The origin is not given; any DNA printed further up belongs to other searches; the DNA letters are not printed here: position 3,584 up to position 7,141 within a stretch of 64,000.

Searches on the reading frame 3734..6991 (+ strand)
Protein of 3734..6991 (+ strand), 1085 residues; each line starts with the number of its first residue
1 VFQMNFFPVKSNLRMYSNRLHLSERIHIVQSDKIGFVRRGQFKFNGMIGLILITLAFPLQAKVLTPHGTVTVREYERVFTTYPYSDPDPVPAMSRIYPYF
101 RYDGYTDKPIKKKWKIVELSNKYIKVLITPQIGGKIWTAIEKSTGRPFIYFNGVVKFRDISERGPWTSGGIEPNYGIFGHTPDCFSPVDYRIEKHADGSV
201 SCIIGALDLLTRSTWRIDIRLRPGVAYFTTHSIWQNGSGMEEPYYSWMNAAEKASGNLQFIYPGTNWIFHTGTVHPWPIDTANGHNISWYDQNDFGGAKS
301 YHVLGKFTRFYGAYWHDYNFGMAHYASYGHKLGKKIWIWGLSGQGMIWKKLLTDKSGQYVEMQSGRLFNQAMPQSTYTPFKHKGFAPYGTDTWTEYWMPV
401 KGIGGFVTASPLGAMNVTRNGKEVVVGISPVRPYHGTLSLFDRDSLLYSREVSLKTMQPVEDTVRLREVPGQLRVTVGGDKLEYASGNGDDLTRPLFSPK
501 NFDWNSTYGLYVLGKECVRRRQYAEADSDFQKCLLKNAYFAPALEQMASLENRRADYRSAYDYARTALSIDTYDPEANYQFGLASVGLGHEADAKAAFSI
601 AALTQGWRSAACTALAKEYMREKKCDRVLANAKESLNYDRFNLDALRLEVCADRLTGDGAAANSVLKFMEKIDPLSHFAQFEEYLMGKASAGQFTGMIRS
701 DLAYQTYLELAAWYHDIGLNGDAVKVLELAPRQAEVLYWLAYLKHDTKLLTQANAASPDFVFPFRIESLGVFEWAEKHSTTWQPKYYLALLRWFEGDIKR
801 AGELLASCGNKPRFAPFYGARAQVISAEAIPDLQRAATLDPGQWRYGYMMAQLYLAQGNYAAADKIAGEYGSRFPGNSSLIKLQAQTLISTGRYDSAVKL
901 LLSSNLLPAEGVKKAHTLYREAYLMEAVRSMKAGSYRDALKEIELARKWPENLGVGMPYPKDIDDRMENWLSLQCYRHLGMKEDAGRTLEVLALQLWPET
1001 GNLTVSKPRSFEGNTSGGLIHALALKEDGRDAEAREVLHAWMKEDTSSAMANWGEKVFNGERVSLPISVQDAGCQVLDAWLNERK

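Call 96: search_protein_families(library=pfam, proteins=[window:3734-6991:+], max_evalue=0.00001)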
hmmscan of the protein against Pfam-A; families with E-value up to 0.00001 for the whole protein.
window:3734-6991:+ (1085 aa): 3 families
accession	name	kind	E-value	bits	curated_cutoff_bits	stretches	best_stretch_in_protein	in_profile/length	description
PF17128.10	DUF5107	-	8.1e-115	383.5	24.4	1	94-400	4-310/310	Domain of unknown function (DUF5107)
PF14559.12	TPR_19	-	4.9e-08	33.6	25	0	827-886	8-67/68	Tetratricopeptide repeat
PF13428.12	TPR_14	-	6.7e-06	26.7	23.5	0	848-886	5-43/44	Tetratricopeptide repeat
